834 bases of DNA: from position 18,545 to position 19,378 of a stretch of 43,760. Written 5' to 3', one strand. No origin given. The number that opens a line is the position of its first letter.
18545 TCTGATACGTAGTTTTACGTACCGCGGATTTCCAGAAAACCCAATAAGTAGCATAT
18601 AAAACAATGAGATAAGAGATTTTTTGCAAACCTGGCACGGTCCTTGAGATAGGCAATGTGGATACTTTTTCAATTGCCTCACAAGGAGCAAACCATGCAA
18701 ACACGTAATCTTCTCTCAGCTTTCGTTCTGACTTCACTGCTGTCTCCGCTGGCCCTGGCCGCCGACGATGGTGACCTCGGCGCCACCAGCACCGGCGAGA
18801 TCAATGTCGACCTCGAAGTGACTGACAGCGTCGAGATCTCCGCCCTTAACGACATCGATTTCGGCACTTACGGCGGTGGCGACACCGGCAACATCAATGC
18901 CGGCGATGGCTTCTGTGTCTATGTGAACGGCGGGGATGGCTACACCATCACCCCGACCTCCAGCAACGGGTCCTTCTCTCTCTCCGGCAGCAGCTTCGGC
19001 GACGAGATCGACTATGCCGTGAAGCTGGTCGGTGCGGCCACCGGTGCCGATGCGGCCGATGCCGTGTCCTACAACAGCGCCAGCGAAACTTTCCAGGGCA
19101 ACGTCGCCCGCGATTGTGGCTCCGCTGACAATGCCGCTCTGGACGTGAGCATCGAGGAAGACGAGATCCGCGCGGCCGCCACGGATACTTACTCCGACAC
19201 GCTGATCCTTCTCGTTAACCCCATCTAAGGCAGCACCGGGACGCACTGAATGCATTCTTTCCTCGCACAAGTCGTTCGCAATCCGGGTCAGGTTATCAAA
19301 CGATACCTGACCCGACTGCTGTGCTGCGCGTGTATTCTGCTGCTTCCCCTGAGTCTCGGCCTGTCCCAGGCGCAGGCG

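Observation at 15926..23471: Sigma-54 / two-component-controlled, highly divergent chaperone-usher-like fibre locus (best candidate for an undescribed system)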

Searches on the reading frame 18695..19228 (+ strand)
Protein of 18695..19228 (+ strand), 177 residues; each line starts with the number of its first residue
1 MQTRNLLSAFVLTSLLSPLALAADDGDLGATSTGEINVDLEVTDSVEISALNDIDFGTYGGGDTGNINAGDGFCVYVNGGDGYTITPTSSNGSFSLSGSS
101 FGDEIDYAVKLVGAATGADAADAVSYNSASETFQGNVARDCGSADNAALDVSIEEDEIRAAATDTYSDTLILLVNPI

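Call 3: search_protein_families(library=pfam, proteins=[window:18695-19228:+], max_evalue=1)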
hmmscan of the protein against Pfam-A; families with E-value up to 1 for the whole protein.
window:18695-19228:+ (177 aa): 1 family
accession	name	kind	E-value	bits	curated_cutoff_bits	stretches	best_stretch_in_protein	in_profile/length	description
PF23886.1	DUF7239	-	0.15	12.7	24.6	1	52-91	62-103/112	Family of unknown function (DUF7239)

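Call 4: search_protein_families(library=ncbifam, proteins=[window:18695-19228:+], max_evalue=1)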
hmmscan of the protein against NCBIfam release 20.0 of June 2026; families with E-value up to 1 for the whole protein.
window:18695-19228:+ (177 aa): 0 families
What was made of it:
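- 18695..19228 (+): Sub1, the putative major pilin: signal peptide, N-terminal donor strand (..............), then an incomplete Ig-like domain. No Pfam or NCBIfam hit (calls 3, 4).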

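Call 8: search_solved_structures(query=window:18695-19228:+, max_evalue=10)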
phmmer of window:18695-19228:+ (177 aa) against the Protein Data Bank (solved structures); distinct sequences matched with E-value up to 10: 1.
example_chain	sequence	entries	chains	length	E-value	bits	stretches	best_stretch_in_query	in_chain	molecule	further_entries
6gut_A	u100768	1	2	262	0.44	14.1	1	52-123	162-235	23S rRNA pseudouridine synthase D,PilA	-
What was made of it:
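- Tried and rejected: Sequence search of Sub1 against PDB: nothing meaningful (call 8).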

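Call 12: find_homologous_proteins(query=window:18695-19228:+, max_evalue=0.001)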
Query window:18695-19228:+ (177 aa): 81 proteins with E <= 0.001 among 539 candidates.
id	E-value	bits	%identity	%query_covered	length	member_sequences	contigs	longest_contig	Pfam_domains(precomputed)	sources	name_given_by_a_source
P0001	1.2e-103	362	100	100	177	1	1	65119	-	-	-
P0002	9.2e-86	304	85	100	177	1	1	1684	-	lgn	-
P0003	3.4e-76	273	75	100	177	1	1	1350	-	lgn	-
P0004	1.0e-73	265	71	100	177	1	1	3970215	-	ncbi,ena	-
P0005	2.2e-70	254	69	100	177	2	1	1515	-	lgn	-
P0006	2.7e-69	251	71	100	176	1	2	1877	-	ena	-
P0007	3.4e-68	247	71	100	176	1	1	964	-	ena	-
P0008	6.1e-68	246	71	100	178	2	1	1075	-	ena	-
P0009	1.5e-67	245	70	100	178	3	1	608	-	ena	-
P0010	2.9e-67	244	69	100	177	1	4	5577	-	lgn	-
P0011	3.2e-67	244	68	100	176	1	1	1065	-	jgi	-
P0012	3.6e-67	244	69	100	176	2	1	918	-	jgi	jgi:hypothetical protein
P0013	5.3e-67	243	69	100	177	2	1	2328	-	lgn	-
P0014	9.6e-67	242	69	100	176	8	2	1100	-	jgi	jgi:hypothetical protein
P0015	1.1e-66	242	68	100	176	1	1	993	-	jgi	jgi:hypothetical protein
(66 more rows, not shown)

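Call 16: find_related_loci(query=A1, collection=genome_contigs, flank=10000)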
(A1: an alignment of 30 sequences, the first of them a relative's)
Query A1 (177 aa) in genome_contigs; peptide patterns used: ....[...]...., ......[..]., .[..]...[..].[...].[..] (x = any residue, [..] = any of these).
54 stretches matched a pattern; 17 encode a relative of the query (tblastn E <= 1e-3); 16 distinct loci.
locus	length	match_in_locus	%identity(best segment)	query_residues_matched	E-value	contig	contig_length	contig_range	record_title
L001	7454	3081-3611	77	1-177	4e-87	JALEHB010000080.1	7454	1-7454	MAG: Pseudomonadales bacterium isolate HH_bin3 k97_30845, whole genome shotgun sequence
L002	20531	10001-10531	71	1-177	1e-81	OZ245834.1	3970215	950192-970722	MAG: uncultured Pseudohongiella sp. isolate ba2b4628-e562-4ab5-a4ec-c03f2752f760 genome assembly, chromosome: 1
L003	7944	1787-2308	67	4-177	7e-71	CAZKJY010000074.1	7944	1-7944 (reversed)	MAG TPA_asm: uncultured Enterobacteriaceae bacterium isolate SRP329387_co1_11 genome assembly, contig: NODE_6129_length_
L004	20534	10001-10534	65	1-177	2e-69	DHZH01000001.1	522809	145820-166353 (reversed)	MAG TPA_asm: Gammaproteobacteria bacterium UBA5109 UBA5109_contig_649, whole genome shotgun sequence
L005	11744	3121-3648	70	1-177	3e-69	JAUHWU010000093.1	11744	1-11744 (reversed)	MAG: Gammaproteobacteria bacterium isolate 2_bin.33 NODE_3758_length_11744_cov_1.233623, whole genome shotgun sequence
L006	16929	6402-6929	69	1-177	6e-69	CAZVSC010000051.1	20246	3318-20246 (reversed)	MAG TPA_asm: uncultured Enterobacteriaceae bacterium isolate SRP134809_co1_486 genome assembly, contig: NODE_4958_length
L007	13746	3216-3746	67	1-177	6e-63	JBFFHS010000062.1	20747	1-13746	MAG: Gammaproteobacteria bacterium isolate Mix_mud16.2022.02.36 k141_2980031_length_20747_cov_14.2348, whole genome shot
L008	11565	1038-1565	69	1-177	2e-60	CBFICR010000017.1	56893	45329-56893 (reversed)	MAG: Pseudohongiellaceae bacterium isolate Co_bin_675_permissive genome assembly, contig: Co_bin_675_permissive_c17, who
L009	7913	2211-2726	68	8-177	1e-59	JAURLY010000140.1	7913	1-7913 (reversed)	MAG: Gammaproteobacteria bacterium isolate SFB_Oligo_Co_158 k141_2612886, whole genome shotgun sequence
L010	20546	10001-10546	66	1-177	2e-57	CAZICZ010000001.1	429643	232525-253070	MAG TPA_asm: uncultured Klebsiella sp. isolate SRP329387_co1_211 genome assembly, contig: NODE_1_length_429643_cov_13.02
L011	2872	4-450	73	28-177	5e-52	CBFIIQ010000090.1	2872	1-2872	MAG: Pseudohongiellaceae bacterium isolate Co_bin_99_permissive genome assembly, contig: Co_bin_99_permissive_c104, whol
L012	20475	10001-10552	43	1-177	2e-39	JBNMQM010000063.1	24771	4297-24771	MAG: Candidatus Azotimanducaceae bacterium isolate 3300053697_49 Ga0535652_0002326, whole genome shotgun sequence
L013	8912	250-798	40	3-176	1e-31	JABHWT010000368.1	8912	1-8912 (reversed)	MAG: Halieaceae bacterium isolate SI047_bin19 k141_726935, whole genome shotgun sequence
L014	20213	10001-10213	58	93-177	1e-19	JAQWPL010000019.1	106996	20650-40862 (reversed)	MAG: Gammaproteobacteria bacterium isolate cluster2_bin.226 k141_1427631, whole genome shotgun sequence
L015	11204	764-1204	31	31-176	2e-13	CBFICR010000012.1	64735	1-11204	MAG: Pseudohongiellaceae bacterium isolate Co_bin_675_permissive genome assembly, contig: Co_bin_675_permissive_c12, who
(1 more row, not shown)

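Call 23: predict_structure(alignment_id=A1)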
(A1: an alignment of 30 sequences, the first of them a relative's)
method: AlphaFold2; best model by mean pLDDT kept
length: 177 residues; sequences in the alignment: 30
mean_pLDDT: 54.4   pTM: 0.45
mean pLDDT of the five models: 54.4, 37.6, 36.2, 33.9, 32.6
residues with pLDDT >= 90: 0; 70-90: 7; 50-70: 111; < 50: 59
segments of 3 or more residues with pLDDT < 50: 1-3, 7-17, 19-43, 95-105, 114-119
pLDDT, mean of each block of 10 residues (from residue 1): 47 45 43 31 51 58 57 66 65 47 49 49 61 71 67 60 54 63
secondary structure, 60 per line:
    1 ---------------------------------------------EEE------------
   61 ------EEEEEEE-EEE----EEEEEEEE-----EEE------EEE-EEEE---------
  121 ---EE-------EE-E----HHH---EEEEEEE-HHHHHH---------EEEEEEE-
elements in order: E46-48 E67-73 E75-77 E82-89 E95-97 E104-106 E108-111 E147-153 H155-160 E170-176
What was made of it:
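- Tried and rejected: AF2 on Sub1 with 30 homologues gave only pLDDT 54 (call 23).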

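Call 25: search_protein_representatives(alignment_id=A1)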
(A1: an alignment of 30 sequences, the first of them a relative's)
Query: 30 sequences, 178 profile positions. Proteins with E-value up to 0.001 (for the whole library): 1623; up to 1e-10: 639; up to 1e-30: 19. The best 150 are listed.
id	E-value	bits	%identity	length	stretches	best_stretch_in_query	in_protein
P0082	6.1e-75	267.2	-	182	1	6-178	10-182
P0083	1.3e-60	220.5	-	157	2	100-178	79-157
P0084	5.5e-58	211.9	-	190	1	1-178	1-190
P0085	1.2e-51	191.3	-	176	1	8-177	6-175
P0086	3.8e-45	170.1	-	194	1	12-178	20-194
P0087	3.2e-42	160.6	-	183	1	10-177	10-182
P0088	7.6e-42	159.4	-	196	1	1-178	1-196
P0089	4.3e-41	156.9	-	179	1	7-178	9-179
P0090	8.2e-40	152.7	-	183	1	8-177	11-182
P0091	4.7e-39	150.3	-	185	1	7-177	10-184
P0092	7.6e-39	149.6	-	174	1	1-105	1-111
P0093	2.3e-36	141.5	-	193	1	1-176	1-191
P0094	2.0e-35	138.4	-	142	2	86-178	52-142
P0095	6.6e-35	136.7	-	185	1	8-178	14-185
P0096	2.8e-34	134.7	-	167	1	37-121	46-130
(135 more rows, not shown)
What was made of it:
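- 18695..19228 (+): 81 close homologues (call 12) and 1623 representative clusters (call 25).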

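Call 27: search_protein_families(library=pfam, alignment_id=A2, max_evalue=0.01)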
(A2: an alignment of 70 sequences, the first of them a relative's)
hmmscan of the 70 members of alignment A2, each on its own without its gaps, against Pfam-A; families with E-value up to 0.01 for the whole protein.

A. member 1, P0001 (177 aa): 0 families

B. families by the number of members that match (of 70 scanned): 3 families
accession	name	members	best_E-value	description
PF05229.21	SCPU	4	8.7e-05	Spore Coat Protein U domain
PF14352.11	DUF4402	1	0.0001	Domain of unknown function (DUF4402)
PF21112.3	CsgH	1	0.0074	CsgH protein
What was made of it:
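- On Archaic / sigma fimbriae (Csu, CupE): 4 of 70 distant family members hit weakly, best 8.7e-5 (call 27).
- On DUF4402 (PF14352): 1 of 70 distant members hits at 1e-4 (call 27).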

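Call 28: search_solved_structures(query=A2, max_evalue=10, show_alignments=2)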
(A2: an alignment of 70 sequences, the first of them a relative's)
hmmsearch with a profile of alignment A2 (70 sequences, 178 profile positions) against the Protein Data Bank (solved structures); distinct sequences matched with E-value up to 10: 6.
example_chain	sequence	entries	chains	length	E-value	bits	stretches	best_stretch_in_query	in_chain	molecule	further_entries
6tpl_A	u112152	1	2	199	0.18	14.8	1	96-153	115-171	Intimin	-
6fjy_B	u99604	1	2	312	0.34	13.9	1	54-176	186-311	Protein CsuE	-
8xck_j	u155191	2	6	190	0.49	13.4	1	2-55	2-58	Peptidyl-prolyl cis-trans isomerase A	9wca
4o9g_A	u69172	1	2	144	1.8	11.6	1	35-76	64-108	QdtA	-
4zu7_A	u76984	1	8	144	1.8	11.6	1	35-76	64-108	QdtA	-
4o9e_A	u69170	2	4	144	1.9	11.5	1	35-76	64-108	QdtA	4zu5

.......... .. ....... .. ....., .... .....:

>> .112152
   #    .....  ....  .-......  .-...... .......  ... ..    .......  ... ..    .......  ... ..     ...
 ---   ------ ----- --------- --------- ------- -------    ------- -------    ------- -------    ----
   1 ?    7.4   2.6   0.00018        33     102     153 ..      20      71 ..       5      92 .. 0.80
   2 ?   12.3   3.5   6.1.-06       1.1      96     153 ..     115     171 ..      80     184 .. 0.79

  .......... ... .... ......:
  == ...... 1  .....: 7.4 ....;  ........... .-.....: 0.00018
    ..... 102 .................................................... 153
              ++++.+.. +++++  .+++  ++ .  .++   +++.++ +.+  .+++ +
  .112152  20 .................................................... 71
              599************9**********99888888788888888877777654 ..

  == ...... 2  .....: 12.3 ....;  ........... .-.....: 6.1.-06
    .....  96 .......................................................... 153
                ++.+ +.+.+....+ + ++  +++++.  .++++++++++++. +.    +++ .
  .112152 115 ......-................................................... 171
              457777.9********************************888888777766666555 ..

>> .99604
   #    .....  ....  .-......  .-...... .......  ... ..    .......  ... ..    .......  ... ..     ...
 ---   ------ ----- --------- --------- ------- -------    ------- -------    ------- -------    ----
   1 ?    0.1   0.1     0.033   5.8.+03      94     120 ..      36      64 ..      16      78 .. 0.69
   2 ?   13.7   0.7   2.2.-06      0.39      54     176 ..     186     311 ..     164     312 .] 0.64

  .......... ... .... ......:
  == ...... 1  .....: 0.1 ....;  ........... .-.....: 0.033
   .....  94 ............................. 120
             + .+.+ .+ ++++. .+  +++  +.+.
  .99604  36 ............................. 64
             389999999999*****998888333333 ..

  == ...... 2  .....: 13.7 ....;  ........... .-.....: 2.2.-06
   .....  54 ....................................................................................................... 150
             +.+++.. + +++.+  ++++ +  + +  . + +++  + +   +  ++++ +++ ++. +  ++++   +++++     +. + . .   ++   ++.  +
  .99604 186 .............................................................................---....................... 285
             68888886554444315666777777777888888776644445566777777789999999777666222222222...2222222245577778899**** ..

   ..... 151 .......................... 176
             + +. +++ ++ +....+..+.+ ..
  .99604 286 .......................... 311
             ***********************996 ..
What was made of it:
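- Closest known: Archaic. Same: C-terminal Y-x-D-T-(L/V)-x-(L/V)-x-V motif, as in CsuE (call 28).
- The family profile weakly aligns to the CsuE pilin domain (E 0.34, call 28).
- Tried and rejected: Family profile of Sub1 against PDB: only CsuE at E 0.34 (call 28).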

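Call 36: fold_search(model_id=the predicted structure, library=pdb)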
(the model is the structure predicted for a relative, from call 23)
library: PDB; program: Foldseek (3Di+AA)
matches with E <= 10: 422; with E <= 0.001: 1
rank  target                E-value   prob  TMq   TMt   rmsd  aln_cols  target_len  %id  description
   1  6fqa_D                9.1e-04  1.00  0.49  0.64   4.1       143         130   17  Crystal structure of the CsuC-CsuA/B chaperone-subunit preassembly complex of the archaic chaperone-usher Csu pili of  (released 2018-09-26)
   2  6fq0_B                1.1e-03  1.00  0.45  0.58   5.0       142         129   20  Crystal structure of the CsuC-CsuA/B chaperone-subunit preassembly complex of the archaic chaperone-usher Csu pili of  (released 2018-09-26)
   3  7zl4_B                1.1e-03  1.00  0.53  0.59   6.6       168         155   17  Cryo-EM structure of archaic chaperone-usher Csu pilus of Acinetobacter baumannii (released 2022-08-03)
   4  7zl4_A                1.7e-03  1.00  0.48  0.58   3.8       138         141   17  Cryo-EM structure of archaic chaperone-usher Csu pilus of Acinetobacter baumannii (released 2022-08-03)
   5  2wmp_B                1.5e-02  1.00  0.41  0.56   8.3       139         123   15  Structure of the E. coli chaperone PapD in complex with the pilin domain of the PapGII adhesin (released 2010-08-25)
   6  6fjy_D                1.7e-02  0.99  0.39  0.26   5.6       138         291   11  Crystal structure of CsuC-CsuE chaperone-tip adhesion subunit pre-assembly complex from archaic chaperone-usher Csu pi (released 2018-05-16)
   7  6fjy_B                1.8e-02  0.99  0.42  0.27   4.5       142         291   12  Crystal structure of CsuC-CsuE chaperone-tip adhesion subunit pre-assembly complex from archaic chaperone-usher Csu pi (released 2018-05-16)
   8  3me0_B                2.6e-02  0.97  0.39  0.51   6.0       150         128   12  Structure of the E. coli chaperone PAPD in complex with the pilin domain of the PapGII adhesin (released 2011-04-27)
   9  2uy6_C                2.8e-02  0.93  0.36  0.42   7.4       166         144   14  Crystal structure of the P pilus rod subunit PapA (released 2007-05-29)
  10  8eht_B                3.1e-02  0.98  0.44  0.45  13.2       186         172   13  Cryo-EM reconstruction of the CS20 bacterial adhesion pili (released 2023-03-22)
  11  2uy7_D                3.5e-02  0.87  0.36  0.40   8.2       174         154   16  Crystal structure of the P pilus rod subunit PapA (released 2007-05-29)
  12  3sqb_B                5.1e-02  0.90  0.38  0.43   7.1       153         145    9  Structure of the major type 1 pilus subunit FimA bound to the FimC chaperone (released 2012-05-30)
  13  8aur_A                5.6e-02  0.47  0.29  0.25  10.9       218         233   11  Cryo-EM structure of a TasA fibre (released 2022-11-30)
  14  4y2l_B                5.9e-02  0.80  0.33  0.38   6.9       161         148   12  Structure of CFA/I pili major subunit CfaB trimer (released 2016-08-10)
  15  3jwn_G                6.3e-02  0.94  0.39  0.46   5.9       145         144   10  Complex of FimC, FimF, FimG and FimH (released 2010-06-16)
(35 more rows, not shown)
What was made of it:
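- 18695..19228 (+): The low-confidence model (pLDDT 54, call 23) is closest to CsuA/B (6fqa_D 9e-4, TMt 0.64, call 36).
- Closest known: Archaic. Same: Best structural match of the major pilin is CsuA/B (call 36).
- The Sub1 model's top four matches are all CsuA/B chains (call 36). The Sub1 model is closest to CsuA/B (call 36).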

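Call 51: search_protein_families(library=pfam, proteins=[L001:1648-2907:-, L001:603-1451:-, L007:105-725:+, L007:844-2769:+, L009:41-1633:+, L008:179-541:+, L008:1659-2024:+, L006:6941-7393:+], max_evalue=0.001)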
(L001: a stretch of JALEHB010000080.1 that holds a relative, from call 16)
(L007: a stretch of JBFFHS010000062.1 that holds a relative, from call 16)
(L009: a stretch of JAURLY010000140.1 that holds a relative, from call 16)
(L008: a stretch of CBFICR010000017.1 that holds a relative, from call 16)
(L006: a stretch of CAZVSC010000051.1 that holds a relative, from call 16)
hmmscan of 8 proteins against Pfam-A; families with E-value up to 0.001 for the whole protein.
L001:1648-2907:- (419 aa): 1 family
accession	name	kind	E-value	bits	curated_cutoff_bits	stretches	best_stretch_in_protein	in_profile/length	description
PF03283.19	PAE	-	4.1e-13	49.6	26.6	1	91-262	20-184/355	Pectinacetylesterase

L001:603-1451:- (282 aa): 2 families
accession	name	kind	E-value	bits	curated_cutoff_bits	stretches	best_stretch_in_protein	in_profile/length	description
PF08668.18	HDOD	-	4.7e-57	193.1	22.9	1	14-211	1-196/196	HDOD domain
PF01966.28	HD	-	4.8e-09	37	22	1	111-215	4-92/116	HD domain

L007:105-725:+ (206 aa): 5 families
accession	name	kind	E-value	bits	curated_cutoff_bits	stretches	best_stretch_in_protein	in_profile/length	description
PF00072.30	Response_reg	-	7.9e-15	55.4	30.2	1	82-193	1-108/111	Response regulator receiver domain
PF12728.13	HTH_17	-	2.4e-12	47.3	27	1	20-63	4-46/51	Helix-turn-helix domain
PF00376.29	MerR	-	3.3e-08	33.7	28.2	1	21-54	3-37/38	MerR family regulatory protein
PF13411.12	MerR_1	-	5e-05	23.8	21.6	1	21-54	4-37/69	MerR HTH family regulatory protein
PF13384.12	HTH_23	-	0.00021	21.5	24.6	1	15-39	15-39/50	Homeodomain-like domain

L007:844-2769:+ (641 aa): 5 families
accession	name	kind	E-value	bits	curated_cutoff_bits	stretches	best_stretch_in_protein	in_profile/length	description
PF00072.30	Response_reg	-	2.6e-24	86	30.2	1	386-496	1-109/111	Response regulator receiver domain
PF02518.31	HATPase_c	-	7.3e-24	84.8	26.4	1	203-326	3-106/111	Histidine kinase-, DNA gyrase B-, and HSP90-like ATPase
PF00512.31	HisKA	-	2.7e-20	72.6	26.9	1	90-153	2-65/66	His Kinase A (phospho-acceptor) domain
PF01627.28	Hpt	-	1.7e-10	41.4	24.6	1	546-616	5-73/84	Hpt domain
PF23198.2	PDE8A_N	-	0.00084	19.7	29.6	0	390-480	19-111/147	PDE8A-like, N-terminal domain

L009:41-1633:+ (530 aa): 4 families
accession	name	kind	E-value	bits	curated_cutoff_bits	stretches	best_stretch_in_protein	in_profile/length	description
PF00072.30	Response_reg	-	4e-25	88.6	30.2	1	276-386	1-109/111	Response regulator receiver domain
PF02518.31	HATPase_c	-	2.9e-22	79.7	26.4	1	133-246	2-110/111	Histidine kinase-, DNA gyrase B-, and HSP90-like ATPase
PF00512.31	HisKA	-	3.3e-13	49.9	26.9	1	21-84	2-65/66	His Kinase A (phospho-acceptor) domain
PF01627.28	Hpt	-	8.8e-06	26.3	24.6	1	439-494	2-57/84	Hpt domain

L008:179-541:+ (120 aa): 1 family
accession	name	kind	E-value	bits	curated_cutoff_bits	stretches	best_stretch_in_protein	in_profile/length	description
PF01627.28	Hpt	-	3e-09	37.4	24.6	1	34-95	5-65/84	Hpt domain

L008:1659-2024:+ (121 aa): 1 family
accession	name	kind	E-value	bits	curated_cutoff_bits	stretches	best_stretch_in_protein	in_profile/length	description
PF01627.28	Hpt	-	0.00036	21.1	24.6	1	35-92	5-66/84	Hpt domain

L006:6941-7393:+ (150 aa): 1 family
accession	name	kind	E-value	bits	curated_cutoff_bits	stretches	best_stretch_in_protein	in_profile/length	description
PF01627.28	Hpt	-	1.8e-05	25.4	24.6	1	67-123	8-63/84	Hpt domain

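Call 61: find_encoding_contigs(protein=window:18695-19228:+, flank=1000, max_places=2)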
Protein window:18695-19228:+ (177 aa): 1 contig read that carries it; 1 place shown.
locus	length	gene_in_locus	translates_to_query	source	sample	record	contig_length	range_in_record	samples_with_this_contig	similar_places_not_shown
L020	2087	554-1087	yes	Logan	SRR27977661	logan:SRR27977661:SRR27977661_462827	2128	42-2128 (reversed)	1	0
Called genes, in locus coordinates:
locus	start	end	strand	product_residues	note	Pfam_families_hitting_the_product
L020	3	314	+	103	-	?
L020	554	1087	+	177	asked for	-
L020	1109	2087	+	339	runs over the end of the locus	?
